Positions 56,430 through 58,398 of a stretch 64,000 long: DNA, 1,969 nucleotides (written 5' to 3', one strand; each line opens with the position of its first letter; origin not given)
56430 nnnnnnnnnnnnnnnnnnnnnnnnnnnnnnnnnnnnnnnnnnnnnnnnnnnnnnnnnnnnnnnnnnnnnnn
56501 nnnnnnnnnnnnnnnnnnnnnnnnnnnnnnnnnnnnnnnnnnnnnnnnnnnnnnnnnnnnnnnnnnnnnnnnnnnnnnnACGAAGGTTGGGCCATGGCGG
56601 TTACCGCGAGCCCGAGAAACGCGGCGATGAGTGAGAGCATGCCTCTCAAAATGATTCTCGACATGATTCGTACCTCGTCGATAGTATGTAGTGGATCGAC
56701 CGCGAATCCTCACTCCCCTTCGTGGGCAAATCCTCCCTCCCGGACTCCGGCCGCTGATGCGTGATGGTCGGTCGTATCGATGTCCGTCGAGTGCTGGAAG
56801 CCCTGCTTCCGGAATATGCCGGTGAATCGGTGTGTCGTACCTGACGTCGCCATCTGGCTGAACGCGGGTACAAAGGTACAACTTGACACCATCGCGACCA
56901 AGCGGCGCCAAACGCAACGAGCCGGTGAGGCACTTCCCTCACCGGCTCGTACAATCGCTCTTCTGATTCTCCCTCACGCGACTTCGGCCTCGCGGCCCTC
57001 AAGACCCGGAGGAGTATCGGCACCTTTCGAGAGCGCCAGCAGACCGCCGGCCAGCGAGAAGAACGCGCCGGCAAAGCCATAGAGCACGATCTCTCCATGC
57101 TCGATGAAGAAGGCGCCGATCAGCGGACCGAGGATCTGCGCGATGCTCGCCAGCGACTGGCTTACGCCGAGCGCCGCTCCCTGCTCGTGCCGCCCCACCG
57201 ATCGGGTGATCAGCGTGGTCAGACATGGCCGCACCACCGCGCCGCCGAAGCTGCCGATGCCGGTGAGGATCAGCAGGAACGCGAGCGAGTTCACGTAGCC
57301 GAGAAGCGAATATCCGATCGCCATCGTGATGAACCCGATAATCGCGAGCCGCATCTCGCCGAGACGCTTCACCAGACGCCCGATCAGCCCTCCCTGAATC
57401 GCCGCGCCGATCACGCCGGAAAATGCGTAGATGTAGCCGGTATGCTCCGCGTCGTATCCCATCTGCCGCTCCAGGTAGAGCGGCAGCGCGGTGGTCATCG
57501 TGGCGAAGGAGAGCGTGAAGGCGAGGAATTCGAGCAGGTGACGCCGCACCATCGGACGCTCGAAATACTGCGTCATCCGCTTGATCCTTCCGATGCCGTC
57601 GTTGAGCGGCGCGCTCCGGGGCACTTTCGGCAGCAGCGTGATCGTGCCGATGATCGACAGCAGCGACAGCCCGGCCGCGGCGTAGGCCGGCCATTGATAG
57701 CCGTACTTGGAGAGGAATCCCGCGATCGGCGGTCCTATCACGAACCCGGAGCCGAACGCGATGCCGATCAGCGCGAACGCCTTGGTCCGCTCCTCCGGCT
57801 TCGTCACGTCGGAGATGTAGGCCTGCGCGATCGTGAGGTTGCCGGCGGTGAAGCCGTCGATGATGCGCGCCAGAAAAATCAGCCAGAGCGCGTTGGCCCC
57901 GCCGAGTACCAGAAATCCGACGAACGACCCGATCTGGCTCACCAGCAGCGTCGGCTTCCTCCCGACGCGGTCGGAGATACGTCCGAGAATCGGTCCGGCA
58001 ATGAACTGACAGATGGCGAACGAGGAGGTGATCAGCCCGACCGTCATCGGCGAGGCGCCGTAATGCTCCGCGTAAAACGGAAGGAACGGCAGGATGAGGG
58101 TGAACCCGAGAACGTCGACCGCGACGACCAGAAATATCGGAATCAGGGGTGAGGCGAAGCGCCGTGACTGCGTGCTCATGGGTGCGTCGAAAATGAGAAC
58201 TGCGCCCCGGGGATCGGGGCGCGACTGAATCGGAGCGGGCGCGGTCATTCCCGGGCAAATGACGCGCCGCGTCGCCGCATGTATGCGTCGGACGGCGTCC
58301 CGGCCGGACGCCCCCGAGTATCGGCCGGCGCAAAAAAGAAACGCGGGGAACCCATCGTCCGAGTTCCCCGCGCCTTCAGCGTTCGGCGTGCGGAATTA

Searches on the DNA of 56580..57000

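Call 9: search_rna_families(source=window, start=56580, end=57000, threshold=evalue, max_evalue=10)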
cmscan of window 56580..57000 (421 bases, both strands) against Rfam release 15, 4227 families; matches with E-value up to 10: 2.
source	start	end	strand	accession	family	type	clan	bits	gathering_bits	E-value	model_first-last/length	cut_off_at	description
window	56919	56948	-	RF00796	mir-48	Gene; miRNA;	-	13.3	69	9.9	1-76/76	no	mir-48 microRNA precursor family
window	56708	56788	+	RF00519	suhB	Gene; sRNA;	CL00108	12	41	8.7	1-77/77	no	Makes More Granules Regulator RNA (mmgR)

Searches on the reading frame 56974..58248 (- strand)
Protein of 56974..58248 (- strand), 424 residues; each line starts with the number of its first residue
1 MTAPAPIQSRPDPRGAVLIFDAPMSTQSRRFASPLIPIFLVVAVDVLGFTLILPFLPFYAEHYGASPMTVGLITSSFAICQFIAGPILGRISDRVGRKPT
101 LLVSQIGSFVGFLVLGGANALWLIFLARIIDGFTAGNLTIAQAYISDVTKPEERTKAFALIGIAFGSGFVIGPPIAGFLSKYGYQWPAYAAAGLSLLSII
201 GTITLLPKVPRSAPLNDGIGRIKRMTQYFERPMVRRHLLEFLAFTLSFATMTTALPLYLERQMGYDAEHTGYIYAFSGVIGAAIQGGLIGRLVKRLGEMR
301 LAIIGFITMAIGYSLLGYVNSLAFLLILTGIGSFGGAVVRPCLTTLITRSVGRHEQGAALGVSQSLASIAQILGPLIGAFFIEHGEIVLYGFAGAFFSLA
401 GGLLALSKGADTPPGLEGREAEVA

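Call 10: search_protein_families(library=pfam, proteins=[window:56974-58248:-], max_evalue=0.01)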
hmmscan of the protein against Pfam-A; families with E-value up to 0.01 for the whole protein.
window:56974-58248:- (424 aa): 6 families
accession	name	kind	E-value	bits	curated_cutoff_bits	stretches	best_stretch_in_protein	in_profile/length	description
PF07690.21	MFS_1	-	5.2e-63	213.5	33.4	2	38-300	1-269/347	Major Facilitator Superfamily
PF12832.13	MFS_1_like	-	1.5e-15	57.6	25.2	1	51-385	17-365/373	MFS_1 like family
PF00083.30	Sugar_tr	-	7.3e-14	51.9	22.3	1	65-211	43-196/452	Sugar (and other) transporter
PF13347.12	MFS_2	-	1.4e-13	50.6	27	1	42-377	7-372/427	MFS/sugar transport protein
PF05977.19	MFS_3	-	2.7e-10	39.7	27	1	65-321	42-306/524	Transmembrane secretion effector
PF06609.19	TRI12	-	0.0012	17.9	23.2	1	70-161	80-169/599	Fungal trichothecene efflux pump (TRI12)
